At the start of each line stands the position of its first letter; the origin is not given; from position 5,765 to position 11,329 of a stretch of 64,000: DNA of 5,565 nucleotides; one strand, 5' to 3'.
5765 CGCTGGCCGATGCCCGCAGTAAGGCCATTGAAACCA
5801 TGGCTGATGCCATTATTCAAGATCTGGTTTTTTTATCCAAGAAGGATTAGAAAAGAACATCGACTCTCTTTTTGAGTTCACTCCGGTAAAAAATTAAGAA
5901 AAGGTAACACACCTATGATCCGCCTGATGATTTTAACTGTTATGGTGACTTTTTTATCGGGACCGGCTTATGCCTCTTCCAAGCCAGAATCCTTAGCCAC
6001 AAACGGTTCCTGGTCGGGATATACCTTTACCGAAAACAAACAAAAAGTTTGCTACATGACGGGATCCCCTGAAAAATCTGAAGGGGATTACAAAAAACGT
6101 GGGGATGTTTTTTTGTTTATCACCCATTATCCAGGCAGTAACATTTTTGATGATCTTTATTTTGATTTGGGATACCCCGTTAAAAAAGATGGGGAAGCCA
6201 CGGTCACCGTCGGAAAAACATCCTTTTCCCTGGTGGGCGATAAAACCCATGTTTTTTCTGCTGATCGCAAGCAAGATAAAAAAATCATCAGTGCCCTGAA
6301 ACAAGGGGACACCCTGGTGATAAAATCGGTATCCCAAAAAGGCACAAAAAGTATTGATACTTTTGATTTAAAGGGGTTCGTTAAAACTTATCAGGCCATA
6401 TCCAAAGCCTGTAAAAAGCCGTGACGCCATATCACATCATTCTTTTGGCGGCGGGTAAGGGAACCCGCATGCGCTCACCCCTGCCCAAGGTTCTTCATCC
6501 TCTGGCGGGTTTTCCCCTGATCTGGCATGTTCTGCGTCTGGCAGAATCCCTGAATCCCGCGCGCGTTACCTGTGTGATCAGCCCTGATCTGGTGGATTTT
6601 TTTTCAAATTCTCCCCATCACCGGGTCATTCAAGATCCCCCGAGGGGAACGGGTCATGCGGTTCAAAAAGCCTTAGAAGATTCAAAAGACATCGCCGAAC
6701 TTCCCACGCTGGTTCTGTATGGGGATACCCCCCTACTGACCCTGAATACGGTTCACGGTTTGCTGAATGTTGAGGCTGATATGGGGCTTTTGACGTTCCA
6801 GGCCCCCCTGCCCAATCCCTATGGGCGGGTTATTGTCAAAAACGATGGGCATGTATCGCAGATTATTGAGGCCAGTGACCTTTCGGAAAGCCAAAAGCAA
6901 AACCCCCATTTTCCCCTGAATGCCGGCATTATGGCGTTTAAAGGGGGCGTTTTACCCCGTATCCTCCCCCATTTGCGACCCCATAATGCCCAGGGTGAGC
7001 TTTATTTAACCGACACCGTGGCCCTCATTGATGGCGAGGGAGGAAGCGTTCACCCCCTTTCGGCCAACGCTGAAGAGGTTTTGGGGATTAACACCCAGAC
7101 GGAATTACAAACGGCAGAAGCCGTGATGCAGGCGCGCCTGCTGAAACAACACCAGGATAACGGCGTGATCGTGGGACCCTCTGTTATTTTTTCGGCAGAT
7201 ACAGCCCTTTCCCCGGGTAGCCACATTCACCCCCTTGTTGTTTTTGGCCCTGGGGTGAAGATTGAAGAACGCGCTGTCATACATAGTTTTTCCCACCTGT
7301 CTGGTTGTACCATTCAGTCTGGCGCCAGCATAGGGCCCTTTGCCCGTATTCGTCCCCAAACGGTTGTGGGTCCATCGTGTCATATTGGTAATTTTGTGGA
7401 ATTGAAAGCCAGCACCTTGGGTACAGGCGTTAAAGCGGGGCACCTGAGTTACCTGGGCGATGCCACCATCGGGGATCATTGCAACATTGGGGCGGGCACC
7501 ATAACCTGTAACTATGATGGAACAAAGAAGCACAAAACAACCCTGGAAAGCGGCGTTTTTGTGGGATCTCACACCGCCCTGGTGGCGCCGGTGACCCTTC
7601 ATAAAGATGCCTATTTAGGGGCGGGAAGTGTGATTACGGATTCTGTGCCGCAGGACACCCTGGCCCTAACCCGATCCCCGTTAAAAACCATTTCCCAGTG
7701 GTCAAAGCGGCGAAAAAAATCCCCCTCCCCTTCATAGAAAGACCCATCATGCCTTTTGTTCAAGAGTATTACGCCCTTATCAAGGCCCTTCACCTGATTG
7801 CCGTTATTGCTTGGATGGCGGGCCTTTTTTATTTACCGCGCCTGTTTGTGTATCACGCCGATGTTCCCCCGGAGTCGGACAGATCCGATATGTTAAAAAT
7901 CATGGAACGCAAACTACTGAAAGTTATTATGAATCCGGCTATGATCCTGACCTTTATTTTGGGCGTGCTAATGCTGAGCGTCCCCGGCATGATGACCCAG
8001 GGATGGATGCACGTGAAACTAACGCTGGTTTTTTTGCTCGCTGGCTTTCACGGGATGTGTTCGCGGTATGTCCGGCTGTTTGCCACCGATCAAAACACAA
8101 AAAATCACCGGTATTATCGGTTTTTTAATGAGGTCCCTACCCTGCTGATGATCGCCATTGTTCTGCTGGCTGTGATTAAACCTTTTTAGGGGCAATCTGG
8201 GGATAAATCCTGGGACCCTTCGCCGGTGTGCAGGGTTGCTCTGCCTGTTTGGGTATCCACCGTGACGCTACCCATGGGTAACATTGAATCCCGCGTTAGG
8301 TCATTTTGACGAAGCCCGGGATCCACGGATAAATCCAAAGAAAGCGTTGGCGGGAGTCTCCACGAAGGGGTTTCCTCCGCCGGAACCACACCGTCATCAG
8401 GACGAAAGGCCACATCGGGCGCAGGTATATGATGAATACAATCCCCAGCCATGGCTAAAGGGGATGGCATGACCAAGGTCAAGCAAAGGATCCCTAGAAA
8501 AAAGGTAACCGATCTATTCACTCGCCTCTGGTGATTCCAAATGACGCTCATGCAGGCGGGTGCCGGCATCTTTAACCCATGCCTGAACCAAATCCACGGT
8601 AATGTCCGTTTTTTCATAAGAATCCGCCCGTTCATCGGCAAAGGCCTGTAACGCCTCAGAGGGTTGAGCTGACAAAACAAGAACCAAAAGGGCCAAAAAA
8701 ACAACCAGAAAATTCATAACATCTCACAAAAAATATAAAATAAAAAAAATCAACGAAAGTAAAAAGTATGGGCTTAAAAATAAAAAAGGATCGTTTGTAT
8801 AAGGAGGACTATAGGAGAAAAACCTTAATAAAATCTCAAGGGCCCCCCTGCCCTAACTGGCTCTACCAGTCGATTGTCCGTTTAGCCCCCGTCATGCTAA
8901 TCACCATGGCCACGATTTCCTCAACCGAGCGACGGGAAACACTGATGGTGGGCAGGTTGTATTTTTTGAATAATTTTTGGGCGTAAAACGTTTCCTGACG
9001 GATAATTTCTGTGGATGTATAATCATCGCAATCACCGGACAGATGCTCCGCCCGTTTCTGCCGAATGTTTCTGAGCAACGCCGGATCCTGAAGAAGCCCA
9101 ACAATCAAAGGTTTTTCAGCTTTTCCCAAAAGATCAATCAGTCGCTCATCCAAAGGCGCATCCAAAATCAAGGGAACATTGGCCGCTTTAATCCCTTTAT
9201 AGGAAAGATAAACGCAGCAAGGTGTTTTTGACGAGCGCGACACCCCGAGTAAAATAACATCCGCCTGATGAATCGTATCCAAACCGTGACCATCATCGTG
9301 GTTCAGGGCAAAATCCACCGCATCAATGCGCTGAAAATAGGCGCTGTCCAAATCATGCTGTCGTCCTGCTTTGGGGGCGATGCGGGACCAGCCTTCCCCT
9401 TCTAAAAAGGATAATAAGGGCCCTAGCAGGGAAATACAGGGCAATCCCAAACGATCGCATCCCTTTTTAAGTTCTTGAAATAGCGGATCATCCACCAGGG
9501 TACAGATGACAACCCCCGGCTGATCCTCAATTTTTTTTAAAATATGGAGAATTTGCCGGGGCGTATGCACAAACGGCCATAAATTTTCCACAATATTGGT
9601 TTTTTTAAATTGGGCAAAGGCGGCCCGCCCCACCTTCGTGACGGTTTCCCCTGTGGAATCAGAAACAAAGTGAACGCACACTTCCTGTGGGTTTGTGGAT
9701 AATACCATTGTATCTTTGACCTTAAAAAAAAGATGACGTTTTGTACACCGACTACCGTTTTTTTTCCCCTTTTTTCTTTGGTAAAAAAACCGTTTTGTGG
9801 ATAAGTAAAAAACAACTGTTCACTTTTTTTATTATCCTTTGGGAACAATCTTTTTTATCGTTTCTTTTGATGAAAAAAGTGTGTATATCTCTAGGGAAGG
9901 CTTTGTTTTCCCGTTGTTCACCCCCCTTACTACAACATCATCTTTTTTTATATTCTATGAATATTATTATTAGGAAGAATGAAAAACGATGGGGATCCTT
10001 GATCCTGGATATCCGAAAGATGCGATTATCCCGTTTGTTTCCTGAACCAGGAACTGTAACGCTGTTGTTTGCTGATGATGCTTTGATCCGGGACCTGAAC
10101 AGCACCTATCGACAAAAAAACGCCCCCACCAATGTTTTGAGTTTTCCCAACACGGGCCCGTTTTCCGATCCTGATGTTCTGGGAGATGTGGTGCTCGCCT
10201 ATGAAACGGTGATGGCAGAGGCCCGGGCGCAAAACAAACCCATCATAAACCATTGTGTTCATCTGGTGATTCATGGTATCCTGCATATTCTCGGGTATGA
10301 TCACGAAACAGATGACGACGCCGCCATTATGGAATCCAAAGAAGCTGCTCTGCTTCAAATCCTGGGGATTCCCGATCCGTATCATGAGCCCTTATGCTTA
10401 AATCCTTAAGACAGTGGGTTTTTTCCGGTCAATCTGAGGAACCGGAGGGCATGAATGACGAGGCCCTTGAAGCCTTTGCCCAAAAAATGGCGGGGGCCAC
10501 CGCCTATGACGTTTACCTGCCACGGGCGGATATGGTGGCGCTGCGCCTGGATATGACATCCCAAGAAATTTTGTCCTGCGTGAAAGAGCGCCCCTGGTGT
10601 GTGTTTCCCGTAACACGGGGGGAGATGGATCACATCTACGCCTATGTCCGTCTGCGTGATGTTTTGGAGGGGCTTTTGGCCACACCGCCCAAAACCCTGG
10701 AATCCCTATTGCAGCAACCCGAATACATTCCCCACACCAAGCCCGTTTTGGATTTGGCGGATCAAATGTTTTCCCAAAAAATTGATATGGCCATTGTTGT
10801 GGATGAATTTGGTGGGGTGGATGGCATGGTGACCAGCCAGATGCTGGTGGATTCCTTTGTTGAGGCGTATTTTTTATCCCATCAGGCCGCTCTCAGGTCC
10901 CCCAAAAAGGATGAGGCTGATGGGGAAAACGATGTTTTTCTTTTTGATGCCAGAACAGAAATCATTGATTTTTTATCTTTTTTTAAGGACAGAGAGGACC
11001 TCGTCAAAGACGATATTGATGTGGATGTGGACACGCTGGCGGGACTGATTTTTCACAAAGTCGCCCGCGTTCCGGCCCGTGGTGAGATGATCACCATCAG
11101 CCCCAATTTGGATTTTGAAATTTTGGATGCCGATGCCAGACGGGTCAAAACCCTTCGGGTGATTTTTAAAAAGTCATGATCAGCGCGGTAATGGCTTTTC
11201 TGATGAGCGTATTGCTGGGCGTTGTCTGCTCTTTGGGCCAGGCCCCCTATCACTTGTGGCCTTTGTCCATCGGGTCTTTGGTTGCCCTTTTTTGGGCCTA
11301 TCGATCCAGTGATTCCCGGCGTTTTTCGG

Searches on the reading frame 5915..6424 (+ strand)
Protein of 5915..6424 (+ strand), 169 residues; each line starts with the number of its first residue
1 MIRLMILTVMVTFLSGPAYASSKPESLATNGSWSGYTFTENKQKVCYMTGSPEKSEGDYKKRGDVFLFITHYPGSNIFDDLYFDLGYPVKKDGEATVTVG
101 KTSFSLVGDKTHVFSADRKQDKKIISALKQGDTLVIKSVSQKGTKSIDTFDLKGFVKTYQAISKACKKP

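Call 60: search_protein_families(library=pfam, proteins=[window:5915-6424:+], max_evalue=0.00001)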
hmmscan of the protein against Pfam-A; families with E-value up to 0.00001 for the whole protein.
window:5915-6424:+ (169 aa): 1 family
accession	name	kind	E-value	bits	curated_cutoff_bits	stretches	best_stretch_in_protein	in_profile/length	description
PF06776.18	IalB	-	1.6e-06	28.7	22.1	1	33-162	1-130/131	Invasion associated locus B (IalB) protein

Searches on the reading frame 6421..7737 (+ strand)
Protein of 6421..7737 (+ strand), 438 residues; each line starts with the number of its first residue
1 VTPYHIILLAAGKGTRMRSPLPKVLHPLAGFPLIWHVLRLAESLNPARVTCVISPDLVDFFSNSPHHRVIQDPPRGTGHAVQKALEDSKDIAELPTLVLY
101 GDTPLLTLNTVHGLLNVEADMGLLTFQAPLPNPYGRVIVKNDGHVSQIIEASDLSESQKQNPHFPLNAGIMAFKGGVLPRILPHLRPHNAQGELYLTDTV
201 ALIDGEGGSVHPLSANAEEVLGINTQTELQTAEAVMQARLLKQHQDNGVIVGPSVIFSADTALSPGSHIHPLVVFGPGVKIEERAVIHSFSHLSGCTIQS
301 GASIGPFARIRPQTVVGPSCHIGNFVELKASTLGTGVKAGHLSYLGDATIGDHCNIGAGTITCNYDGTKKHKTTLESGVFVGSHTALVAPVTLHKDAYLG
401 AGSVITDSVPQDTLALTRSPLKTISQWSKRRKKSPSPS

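Call 60: search_protein_families(library=pfam, proteins=[window:6421-7737:+], max_evalue=0.00001)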
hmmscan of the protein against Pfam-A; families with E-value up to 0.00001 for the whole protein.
window:6421-7737:+ (438 aa): 5 families
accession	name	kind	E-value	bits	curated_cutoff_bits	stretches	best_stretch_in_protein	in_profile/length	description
PF00132.30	Hexapep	-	1.3e-25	88.4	27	1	295-329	1-35/36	Bacterial transferase hexapeptide (six repeats)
PF12804.13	NTP_transf_3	-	1.1e-16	61.8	27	1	7-117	2-110/160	MobA-like NTP transferase domain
PF25084.1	LbH_EIF2B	-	8.6e-08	32.6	54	0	299-360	25-85/105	EIF2B subunit epsilon LbH domain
PF01128.25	IspD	-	2.1e-07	31.4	27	1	5-237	2-220/221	2-C-methyl-D-erythritol 4-phosphate cytidylyltransferase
PF14602.12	Hexapep_2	-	6.3e-07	29.4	27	0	374-406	3-33/34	Hexapeptide repeat of succinyl-transferase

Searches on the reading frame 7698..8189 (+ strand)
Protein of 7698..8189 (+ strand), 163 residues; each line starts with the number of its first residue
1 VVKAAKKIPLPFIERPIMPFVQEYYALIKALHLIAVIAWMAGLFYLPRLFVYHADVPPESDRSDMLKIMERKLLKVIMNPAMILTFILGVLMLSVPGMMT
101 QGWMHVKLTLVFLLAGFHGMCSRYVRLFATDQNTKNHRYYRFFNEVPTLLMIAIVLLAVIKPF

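Call 61: search_protein_families(library=pfam, proteins=[window:7698-8189:+], max_evalue=0.00001)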
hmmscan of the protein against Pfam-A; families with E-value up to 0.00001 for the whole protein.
window:7698-8189:+ (163 aa): 2 families
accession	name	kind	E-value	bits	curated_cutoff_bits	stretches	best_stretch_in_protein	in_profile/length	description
PF03653.18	UPF0093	-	1.8e-58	197.4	34.2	1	22-163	2-146/146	Uncharacterised protein family (UPF0093)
PF05425.18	CopD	-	5.3e-07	30.4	32.1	1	77-160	10-104/105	Copper resistance protein D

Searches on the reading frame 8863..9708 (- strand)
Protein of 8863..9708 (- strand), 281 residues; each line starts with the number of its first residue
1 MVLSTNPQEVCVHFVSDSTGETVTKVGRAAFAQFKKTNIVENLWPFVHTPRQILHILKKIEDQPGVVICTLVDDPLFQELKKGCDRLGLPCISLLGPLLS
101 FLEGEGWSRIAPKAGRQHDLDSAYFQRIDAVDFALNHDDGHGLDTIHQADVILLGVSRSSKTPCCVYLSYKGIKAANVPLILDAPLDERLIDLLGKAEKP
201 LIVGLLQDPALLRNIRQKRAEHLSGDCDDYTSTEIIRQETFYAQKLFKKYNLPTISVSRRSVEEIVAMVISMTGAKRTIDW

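Call 61: search_protein_families(library=pfam, proteins=[window:8863-9708:-], max_evalue=0.00001)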
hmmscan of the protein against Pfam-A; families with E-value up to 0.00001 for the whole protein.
window:8863-9708:- (281 aa): 1 family
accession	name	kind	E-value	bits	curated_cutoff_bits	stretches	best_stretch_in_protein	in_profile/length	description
PF03618.20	Kinase-PPPase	-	9e-78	261.9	23.5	1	12-270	1-256/256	Kinase/pyrophosphorylase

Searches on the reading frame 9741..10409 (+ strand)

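Call 61: search_protein_families(library=pfam, proteins=[window:9741-10409:+], max_evalue=0.00001)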
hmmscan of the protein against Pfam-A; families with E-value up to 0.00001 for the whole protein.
window:9741-10409:+ (222 aa): 1 family
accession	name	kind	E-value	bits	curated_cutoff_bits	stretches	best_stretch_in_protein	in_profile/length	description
PF02130.23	YbeY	-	3.3e-31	108.3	25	1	98-206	22-127/129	Endoribonuclease YbeY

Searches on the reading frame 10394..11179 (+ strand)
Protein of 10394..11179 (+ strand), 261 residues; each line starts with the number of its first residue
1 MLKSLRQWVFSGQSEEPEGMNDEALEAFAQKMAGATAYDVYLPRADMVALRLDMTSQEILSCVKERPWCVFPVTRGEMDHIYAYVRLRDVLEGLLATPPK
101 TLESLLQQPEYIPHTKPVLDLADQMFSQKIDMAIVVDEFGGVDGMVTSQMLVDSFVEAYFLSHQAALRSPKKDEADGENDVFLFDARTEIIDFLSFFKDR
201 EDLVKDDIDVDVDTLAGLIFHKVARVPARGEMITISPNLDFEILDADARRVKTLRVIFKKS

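Call 61: search_protein_families(library=pfam, proteins=[window:10394-11179:+], max_evalue=0.00001)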
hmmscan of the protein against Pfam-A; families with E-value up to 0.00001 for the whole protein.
window:10394-11179:+ (261 aa): 1 family
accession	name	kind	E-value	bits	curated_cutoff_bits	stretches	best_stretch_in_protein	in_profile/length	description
PF03471.22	CorC_HlyC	-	1.4e-13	51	27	1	179-257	5-78/81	Transporter associated domain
